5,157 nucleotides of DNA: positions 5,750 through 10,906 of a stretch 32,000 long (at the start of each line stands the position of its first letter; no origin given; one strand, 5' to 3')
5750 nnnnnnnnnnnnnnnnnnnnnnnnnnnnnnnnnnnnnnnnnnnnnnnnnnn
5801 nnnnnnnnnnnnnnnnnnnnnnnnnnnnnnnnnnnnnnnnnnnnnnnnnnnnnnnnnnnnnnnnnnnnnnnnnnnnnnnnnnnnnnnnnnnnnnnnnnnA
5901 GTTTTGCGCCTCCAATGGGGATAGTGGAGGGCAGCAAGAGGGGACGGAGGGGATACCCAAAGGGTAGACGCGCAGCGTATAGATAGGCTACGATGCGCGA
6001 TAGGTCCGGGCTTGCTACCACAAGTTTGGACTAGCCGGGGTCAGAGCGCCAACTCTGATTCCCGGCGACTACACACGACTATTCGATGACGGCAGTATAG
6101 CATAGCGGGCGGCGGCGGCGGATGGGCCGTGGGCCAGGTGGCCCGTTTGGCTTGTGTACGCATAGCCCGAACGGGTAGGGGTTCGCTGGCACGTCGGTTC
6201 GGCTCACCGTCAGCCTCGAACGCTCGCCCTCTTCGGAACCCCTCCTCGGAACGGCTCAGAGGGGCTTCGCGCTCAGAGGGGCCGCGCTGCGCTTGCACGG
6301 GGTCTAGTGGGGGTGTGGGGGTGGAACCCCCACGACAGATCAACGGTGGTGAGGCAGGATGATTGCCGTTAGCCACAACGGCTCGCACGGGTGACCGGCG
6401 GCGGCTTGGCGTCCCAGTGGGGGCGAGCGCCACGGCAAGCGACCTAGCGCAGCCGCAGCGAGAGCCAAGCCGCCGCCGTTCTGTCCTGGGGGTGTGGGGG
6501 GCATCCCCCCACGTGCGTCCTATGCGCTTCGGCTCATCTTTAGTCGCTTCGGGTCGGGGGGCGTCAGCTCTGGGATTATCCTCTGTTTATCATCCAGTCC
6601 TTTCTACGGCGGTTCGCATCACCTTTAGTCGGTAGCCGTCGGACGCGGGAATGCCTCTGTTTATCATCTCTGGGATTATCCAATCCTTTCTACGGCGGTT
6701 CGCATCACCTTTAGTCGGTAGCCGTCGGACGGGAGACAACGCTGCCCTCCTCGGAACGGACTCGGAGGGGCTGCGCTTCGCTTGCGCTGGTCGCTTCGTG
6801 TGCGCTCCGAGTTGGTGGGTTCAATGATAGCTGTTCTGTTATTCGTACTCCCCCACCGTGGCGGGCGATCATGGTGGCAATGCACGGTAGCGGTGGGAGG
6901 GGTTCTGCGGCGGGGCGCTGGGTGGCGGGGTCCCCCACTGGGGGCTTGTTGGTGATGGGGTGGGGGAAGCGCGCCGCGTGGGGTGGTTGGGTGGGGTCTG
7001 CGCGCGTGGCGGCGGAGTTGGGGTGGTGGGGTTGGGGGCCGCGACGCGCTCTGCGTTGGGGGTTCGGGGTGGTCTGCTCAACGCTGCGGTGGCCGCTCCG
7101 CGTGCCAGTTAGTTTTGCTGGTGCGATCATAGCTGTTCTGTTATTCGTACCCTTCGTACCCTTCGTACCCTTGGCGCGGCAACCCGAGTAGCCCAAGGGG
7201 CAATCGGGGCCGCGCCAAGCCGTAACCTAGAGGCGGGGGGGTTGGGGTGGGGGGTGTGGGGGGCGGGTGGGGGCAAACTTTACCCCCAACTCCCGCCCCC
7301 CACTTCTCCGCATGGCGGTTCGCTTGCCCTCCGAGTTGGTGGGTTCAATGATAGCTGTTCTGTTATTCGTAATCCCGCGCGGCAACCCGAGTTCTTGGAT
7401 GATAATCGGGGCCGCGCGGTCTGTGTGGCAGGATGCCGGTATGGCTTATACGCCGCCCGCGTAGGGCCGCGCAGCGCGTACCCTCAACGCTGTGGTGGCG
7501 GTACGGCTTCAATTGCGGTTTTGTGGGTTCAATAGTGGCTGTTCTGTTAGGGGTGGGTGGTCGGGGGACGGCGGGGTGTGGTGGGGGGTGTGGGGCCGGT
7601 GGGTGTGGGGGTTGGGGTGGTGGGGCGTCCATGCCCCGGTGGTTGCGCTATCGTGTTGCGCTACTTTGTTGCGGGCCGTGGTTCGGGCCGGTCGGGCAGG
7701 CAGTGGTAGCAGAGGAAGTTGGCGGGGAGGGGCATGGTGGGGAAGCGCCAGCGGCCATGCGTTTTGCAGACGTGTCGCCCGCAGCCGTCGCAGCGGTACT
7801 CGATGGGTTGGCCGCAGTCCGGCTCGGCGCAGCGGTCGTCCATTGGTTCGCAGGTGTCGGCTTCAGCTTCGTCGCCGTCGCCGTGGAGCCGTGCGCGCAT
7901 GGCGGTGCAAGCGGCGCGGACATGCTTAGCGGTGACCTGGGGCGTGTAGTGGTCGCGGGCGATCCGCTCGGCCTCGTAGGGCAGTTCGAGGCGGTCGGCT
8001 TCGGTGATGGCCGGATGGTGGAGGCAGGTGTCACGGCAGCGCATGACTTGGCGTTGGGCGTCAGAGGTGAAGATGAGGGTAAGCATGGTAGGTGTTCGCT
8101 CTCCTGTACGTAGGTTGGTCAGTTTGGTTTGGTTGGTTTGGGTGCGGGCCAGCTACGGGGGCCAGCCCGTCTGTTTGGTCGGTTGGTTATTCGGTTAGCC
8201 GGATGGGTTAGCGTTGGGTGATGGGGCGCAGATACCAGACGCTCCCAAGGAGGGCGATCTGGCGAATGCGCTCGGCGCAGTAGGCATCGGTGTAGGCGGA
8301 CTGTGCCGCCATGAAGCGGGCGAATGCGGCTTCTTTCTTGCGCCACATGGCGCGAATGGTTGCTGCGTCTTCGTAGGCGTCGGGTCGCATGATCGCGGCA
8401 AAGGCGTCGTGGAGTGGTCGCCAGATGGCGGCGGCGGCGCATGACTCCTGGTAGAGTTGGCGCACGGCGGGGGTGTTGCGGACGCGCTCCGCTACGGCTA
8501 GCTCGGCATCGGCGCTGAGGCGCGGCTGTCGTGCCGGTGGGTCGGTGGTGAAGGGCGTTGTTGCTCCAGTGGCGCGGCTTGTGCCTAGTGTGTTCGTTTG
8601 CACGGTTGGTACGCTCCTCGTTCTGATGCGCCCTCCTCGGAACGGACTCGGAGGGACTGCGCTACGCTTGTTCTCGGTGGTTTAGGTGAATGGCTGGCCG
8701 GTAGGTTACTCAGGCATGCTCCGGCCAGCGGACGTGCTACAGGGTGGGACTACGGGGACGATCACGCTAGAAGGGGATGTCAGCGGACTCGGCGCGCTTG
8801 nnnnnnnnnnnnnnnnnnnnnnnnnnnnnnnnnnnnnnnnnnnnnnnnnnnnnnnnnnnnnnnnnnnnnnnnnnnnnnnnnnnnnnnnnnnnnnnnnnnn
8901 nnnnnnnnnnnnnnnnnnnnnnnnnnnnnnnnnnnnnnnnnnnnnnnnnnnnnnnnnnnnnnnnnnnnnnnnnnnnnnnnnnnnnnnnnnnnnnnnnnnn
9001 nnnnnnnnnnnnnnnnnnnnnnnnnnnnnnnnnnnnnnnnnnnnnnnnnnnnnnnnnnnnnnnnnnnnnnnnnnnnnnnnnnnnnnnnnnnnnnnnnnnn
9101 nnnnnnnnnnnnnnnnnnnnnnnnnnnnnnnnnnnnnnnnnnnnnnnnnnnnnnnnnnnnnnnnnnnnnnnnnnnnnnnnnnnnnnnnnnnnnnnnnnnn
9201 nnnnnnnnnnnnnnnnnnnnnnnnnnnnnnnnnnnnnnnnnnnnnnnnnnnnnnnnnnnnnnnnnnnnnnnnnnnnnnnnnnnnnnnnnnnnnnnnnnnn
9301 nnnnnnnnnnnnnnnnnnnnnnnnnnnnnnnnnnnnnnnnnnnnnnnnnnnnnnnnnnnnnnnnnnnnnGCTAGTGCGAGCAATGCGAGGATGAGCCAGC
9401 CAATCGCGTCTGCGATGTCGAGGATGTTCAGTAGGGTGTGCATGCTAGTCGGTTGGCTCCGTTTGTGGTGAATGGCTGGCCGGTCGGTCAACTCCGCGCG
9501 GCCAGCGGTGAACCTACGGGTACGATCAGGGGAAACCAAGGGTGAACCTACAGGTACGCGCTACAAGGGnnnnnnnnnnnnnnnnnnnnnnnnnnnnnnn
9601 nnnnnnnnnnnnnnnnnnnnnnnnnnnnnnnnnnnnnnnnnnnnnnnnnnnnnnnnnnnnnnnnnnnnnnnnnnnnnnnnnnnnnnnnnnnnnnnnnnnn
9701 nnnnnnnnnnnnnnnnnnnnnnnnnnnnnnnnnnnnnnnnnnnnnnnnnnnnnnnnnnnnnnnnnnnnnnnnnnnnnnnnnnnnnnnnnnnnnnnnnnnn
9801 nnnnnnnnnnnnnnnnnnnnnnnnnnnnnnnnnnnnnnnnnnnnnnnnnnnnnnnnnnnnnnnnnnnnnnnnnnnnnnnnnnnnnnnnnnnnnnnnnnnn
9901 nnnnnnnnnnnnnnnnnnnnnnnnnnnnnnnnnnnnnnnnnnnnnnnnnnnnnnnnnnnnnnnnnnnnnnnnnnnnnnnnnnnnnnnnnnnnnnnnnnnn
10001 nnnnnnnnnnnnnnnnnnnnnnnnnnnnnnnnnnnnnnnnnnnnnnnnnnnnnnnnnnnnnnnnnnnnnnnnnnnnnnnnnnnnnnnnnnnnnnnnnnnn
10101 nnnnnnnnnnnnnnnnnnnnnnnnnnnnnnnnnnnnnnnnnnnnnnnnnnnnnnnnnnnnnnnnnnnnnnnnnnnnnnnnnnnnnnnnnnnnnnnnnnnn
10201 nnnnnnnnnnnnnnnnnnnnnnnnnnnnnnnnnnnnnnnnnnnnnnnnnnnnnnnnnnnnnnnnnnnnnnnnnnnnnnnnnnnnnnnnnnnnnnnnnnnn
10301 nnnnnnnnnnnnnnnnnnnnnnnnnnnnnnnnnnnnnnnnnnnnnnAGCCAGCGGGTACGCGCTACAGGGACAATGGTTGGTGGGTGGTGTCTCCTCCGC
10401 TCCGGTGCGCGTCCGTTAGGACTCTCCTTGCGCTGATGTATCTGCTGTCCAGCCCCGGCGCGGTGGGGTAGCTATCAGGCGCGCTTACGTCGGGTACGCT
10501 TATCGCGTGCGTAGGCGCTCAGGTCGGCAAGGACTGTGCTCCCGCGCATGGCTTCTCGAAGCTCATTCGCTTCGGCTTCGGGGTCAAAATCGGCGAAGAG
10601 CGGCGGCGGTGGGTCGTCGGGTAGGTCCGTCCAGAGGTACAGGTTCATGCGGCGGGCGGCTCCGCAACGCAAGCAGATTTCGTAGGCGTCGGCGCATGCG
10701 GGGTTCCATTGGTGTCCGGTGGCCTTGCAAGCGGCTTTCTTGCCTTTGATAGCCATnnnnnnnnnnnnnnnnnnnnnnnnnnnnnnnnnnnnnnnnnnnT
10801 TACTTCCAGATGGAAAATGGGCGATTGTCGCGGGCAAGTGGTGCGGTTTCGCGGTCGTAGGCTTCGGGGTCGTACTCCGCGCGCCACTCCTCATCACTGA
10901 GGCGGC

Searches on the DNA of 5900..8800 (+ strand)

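Call 93: search_rna_families(source=window, start=5900, end=8800, threshold=evalue, max_evalue=1)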
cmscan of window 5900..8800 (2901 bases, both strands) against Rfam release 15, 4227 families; matches with E-value up to 1: 23.
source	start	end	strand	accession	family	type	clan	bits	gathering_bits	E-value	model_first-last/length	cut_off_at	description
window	7239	7306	+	RF00802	mir-207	Gene; miRNA;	-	30.6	88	0.0047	1-78/78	no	mir-207 microRNA precursor family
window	7259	7302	+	RF03397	mir-1234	Gene; miRNA;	-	30.3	70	0.025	1-57/57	no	mir-1234 microRNA precursor family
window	7249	7310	+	RF03964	mir-H1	Gene; miRNA;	-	30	97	0.033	1-85/85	no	mir-H1 microRNA precursor family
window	7256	7303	-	RF03253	mir-4654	Gene; miRNA;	-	29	87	0.0053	11-64/76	no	mir-4654 microRNA precursor family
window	7249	7310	+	RF03349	mir-3151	Gene; miRNA;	-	29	83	0.038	1-85/85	no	mir-3151 microRNA precursor family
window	7238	7308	+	RF04166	mir-2278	Gene; miRNA;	-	25.8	93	0.089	1-96/96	no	mir-2278 microRNA precursor family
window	7247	7313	+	RF00942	mir-1224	Gene; miRNA;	-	25.8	105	0.12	1-86/86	no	mir-1224 microRNA precursor family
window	7249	7312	+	RF03192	mir-6794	Gene; miRNA;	-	25.7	74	0.076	1-62/62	no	mir-6794 microRNA precursor family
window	7248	7313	+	RF00772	mir-328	Gene; miRNA;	-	25.4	70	0.25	1-75/75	no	mir-328 microRNA precursor family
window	7250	7309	+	RF04159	MIR1437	Gene; miRNA;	-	25.3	168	0.21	1-192/192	no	MIR1437 microRNA precursor family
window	7247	7311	-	RF03924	mir-1228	Gene; miRNA;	-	24.8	88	0.43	1-73/73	no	mir-1228 microRNA precursor family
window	7252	7306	-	RF03778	mir-483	Gene; miRNA;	-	24.7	60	0.16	1-75/75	no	mir-483 microRNA precursor family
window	7257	7300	-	RF03397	mir-1234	Gene; miRNA;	-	24.2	70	0.63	1-57/57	no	mir-1234 microRNA precursor family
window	7237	7303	+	RF03924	mir-1228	Gene; miRNA;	-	24.1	88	0.62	1-73/73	no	mir-1228 microRNA precursor family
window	7247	7310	-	RF00772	mir-328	Gene; miRNA;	-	23.9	70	0.54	1-75/75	no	mir-328 microRNA precursor family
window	7243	7317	+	RF01918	mir-1249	Gene; miRNA;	-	23.2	83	0.11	1-75/75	no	mir-1249 microRNA precursor family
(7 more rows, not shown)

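Call 99: build_rna_model(alignment_id=A9, structure=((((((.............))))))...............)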
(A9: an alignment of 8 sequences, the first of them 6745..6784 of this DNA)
Model R1 built from alignment A9 (8 sequences, 40 columns); structure: as given.
model positions 39; base pairs 6; branch points 0; effective number of sequences 8; information 1.348 bits per position. Calibrated on 0.2 Mb of random sequence (short: E-values are rough).
structure used (alignment columns):
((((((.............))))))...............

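Call 100: search_with_rna_model(model_id=R1, sources=[window, L004, L008, L009], filters=off, max_evalue=10)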
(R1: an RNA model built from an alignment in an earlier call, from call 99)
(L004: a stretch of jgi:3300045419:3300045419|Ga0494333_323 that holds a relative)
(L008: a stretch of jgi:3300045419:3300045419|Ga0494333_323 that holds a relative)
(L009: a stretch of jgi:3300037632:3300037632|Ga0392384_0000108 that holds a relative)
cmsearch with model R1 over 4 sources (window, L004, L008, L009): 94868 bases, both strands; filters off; matches with E-value up to 10: 46.
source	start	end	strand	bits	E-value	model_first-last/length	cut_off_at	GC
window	13782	13820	-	65.6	4.7e-15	1-39/39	no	0.74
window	6745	6784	+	62.3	3.3e-14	1-39/39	no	0.7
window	8631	8670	+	62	4e-14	1-39/39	no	0.68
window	18617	18655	+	61.6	5e-14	1-39/39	no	0.67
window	22433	22471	+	57.3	6.5e-13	1-39/39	no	0.74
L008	10332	10370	+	57.3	6.5e-13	1-39/39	no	0.74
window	6240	6275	+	42.7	3.8e-09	1-39/39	no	0.69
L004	19614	19642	+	14.5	0.073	1-39/39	no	0.62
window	12715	12740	+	12.6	0.23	1-39/39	no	0.69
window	24396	24435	-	11.5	0.44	1-39/39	no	0.73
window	6281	6295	+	10.5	0.8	1-39/39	no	0.8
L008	14304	14323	-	10.4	0.85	1-39/39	no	0.8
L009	1184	1226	-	10.3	0.92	1-39/39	no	0.67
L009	16904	16918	+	9.7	1.3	1-39/39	no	0.6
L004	5028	5051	+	9.5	1.4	1-39/39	no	0.71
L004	13427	13449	-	8.7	2.3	1-28/39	no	0.7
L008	6981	6995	+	8.6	2.5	1-39/39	no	0.93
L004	12651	12667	-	8.5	2.6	1-39/39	no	0.82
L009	13149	13191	-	7.9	3.7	1-39/39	no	0.67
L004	6730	6746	+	7.9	3.7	1-39/39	no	0.76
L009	18397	18405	-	7.6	4.4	10-18/39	no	0.67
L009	10819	10843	+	7.3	5.4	1-39/39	no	0.6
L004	8028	8042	-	7.3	5.5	1-39/39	no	0.93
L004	17418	17437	+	7.2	5.8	1-39/39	no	0.8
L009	15781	15812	-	7.2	5.9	1-39/39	no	0.69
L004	11011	11042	+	7.1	6.2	1-39/39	no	0.81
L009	19704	19749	-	6.9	6.7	1-39/39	no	0.7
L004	214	264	+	6.9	6.8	1-39/39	no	0.76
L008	10444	10488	-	6.9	7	1-39/39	no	0.67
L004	18716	18744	-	6.7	7.8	1-39/39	no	0.69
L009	964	1000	-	6.7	7.8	1-39/39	no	0.7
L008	1592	1606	+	6.5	8.5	1-39/39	no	0.73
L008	20405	20423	-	6.4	9.1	1-39/39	no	0.95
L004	6440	6456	+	6.4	9.2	1-39/39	no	0.65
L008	16671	16685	-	6.3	9.8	1-39/39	no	0.73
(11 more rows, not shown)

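Call 109: search_with_rna_model(model_id=R1, sources=[L015, L016, L013, L002, L003], filters=off, max_evalue=1)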
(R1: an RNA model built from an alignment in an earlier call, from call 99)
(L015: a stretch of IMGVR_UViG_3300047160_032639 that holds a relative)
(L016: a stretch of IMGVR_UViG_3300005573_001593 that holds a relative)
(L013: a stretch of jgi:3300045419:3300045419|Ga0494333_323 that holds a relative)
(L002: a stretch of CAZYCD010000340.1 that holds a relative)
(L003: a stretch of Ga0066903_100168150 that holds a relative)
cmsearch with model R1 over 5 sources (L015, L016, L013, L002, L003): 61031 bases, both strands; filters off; matches with E-value up to 1: 12.
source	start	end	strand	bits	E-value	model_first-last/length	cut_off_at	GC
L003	2487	2525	-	63.1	1.3e-14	1-39/39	no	0.72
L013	18433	18471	-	61.6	3.2e-14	1-39/39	no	0.67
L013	14617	14655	-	57.3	4.2e-13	1-39/39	no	0.74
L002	1482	1520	-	52.9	5.7e-12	1-39/39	no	0.72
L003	1533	1551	-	12.4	0.17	1-39/39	no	0.84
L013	12653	12692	+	11.5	0.28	1-39/39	no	0.73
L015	2099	2109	-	11.5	0.28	8-18/39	no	0.73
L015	5446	5474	-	11.2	0.34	1-39/39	no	0.76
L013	4002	4016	-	11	0.39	1-39/39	no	0.8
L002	1532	1563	-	10.2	0.6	1-39/39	no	0.69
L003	1225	1245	-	9.6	0.89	1-39/39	no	0.86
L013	4025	4049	+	9.4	0.97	1-39/39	no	0.72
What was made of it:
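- Checked: A covariance model separates true copies (42.7-65.6 bits) from noise (14.5 bits or less) (calls 100, 109).
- True copies score 42.7-65.6 bits and noise 14.5 bits or less (calls 100, 109).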

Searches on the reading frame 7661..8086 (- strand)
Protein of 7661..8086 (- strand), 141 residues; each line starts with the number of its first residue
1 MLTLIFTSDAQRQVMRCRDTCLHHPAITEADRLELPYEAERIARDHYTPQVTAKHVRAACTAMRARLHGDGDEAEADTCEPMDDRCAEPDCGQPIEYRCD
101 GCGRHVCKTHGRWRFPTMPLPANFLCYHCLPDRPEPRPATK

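Call 9: search_protein_families(library=pfam, proteins=[window:7661-8086:-], max_evalue=0.01)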
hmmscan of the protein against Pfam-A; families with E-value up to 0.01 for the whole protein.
window:7661-8086:- (141 aa): 1 family
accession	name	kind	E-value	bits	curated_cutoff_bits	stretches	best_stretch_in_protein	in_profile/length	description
PF01428.23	zf-AN1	-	0.0023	18.5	27.9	1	86-110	1-27/40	AN1-like Zinc finger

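Call 49: search_protein_families(library=phrogs, proteins=[window:7661-8086:-], max_evalue=0.01)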
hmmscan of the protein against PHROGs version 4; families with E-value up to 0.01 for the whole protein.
window:7661-8086:- (141 aa): 0 families

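Call 87: search_protein_families(library=ncbifam, proteins=[window:7661-8086:-], max_evalue=0.1)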
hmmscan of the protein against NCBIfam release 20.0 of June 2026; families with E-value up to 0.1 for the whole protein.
window:7661-8086:- (141 aa): 0 families

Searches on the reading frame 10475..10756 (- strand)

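Call 49: search_protein_families(library=phrogs, proteins=[window:10475-10756:-], max_evalue=0.01)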
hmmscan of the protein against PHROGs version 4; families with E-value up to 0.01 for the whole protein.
window:10475-10756:- (93 aa): 1 family
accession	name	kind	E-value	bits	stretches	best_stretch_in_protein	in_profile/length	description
phrog_2670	-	unknown function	0.0056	17.8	1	7-35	2-33/66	-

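Call 87: search_protein_families(library=ncbifam, proteins=[window:10475-10756:-], max_evalue=0.1)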
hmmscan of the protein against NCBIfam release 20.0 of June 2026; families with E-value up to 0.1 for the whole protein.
window:10475-10756:- (93 aa): 0 families
